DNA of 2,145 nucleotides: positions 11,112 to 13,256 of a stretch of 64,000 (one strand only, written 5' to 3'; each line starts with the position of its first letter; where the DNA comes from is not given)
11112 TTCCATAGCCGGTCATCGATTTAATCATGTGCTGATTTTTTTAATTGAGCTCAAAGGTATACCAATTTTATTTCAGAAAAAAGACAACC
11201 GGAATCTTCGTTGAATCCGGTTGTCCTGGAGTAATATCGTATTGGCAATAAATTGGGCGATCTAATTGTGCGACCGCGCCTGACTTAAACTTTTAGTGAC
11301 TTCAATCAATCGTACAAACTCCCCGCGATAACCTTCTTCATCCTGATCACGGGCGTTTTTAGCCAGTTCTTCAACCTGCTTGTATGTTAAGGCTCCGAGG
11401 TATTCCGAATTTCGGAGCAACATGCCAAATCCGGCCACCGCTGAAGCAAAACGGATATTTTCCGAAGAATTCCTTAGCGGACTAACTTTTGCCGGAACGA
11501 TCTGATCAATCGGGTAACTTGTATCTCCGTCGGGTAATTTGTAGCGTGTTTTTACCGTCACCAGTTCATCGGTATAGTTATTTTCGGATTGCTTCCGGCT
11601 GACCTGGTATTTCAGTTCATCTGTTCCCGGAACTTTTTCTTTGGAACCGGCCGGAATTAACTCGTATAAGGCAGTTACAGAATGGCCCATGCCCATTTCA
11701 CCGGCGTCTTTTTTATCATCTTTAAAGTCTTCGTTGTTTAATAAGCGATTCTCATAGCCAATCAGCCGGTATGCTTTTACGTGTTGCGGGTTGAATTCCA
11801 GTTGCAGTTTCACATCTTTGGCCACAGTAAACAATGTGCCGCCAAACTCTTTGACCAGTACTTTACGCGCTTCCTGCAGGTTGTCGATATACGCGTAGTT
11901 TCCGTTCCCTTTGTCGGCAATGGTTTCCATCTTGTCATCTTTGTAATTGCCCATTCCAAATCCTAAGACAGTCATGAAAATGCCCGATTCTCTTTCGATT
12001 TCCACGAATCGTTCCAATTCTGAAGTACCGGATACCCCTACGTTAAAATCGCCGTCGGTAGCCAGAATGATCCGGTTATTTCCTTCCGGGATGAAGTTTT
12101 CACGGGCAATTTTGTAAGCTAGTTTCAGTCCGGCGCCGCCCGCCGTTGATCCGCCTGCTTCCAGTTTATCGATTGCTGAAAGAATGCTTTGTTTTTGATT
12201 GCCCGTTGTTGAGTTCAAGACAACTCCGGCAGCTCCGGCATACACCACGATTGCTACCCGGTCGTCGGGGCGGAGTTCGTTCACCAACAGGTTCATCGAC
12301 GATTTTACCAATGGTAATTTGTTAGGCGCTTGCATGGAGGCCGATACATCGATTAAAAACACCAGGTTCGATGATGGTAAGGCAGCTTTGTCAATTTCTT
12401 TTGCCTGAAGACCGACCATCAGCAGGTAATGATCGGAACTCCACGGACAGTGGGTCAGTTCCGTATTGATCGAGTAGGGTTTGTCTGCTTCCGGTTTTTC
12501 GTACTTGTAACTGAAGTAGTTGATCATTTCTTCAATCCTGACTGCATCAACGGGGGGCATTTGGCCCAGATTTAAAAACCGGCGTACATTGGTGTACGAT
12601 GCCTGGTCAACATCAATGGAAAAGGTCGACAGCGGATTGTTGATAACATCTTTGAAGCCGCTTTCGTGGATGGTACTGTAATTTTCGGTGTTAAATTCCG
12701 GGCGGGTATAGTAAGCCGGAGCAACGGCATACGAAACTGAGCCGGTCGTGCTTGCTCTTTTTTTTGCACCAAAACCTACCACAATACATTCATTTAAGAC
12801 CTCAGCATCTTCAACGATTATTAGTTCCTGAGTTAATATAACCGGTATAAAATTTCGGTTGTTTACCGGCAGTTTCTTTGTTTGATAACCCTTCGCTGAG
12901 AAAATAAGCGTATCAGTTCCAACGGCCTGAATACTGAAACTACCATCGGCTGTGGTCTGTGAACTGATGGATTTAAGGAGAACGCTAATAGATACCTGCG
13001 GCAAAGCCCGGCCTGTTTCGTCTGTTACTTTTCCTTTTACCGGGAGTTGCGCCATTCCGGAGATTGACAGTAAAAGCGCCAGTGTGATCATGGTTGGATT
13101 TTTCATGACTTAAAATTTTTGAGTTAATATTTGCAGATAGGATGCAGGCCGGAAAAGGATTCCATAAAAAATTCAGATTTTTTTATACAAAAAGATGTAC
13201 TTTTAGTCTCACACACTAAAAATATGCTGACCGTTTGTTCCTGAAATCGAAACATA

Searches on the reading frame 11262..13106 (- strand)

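Call 57: search_protein_families(library=pfam, proteins=[window:11262-13106:-], max_evalue=0.0001)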
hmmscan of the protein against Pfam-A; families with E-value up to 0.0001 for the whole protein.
window:11262-13106:- (614 aa): 7 families
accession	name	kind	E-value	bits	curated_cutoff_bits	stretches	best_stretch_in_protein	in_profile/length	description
PF12034.13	YfbK_C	-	6.3e-74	248.6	25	1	423-607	1-184/184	Uncharacterized protein YfbK, C-terminal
PF12450.13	vWF_A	-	1.3e-39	134.5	25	1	138-229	2-93/94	von Willebrand factor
PF00092.34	VWA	-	4.9e-19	69.6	23.8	1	247-411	1-166/174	von Willebrand factor type A domain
PF13519.12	VWA_2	-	6e-16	59.4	27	1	248-352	1-106/107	von Willebrand factor type A domain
PF13715.12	CarbopepD_reg_2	-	1.6e-10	41.3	32.2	1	23-85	1-66/88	CarboxypepD_reg-like domain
PF13620.12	CarboxypepD_reg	-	1.5e-09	38.5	32.3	1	23-79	2-64/82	Carboxypeptidase regulatory-like domain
PF13768.12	VWA_3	-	2e-09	38.1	27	1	247-404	2-153/155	von Willebrand factor type A domain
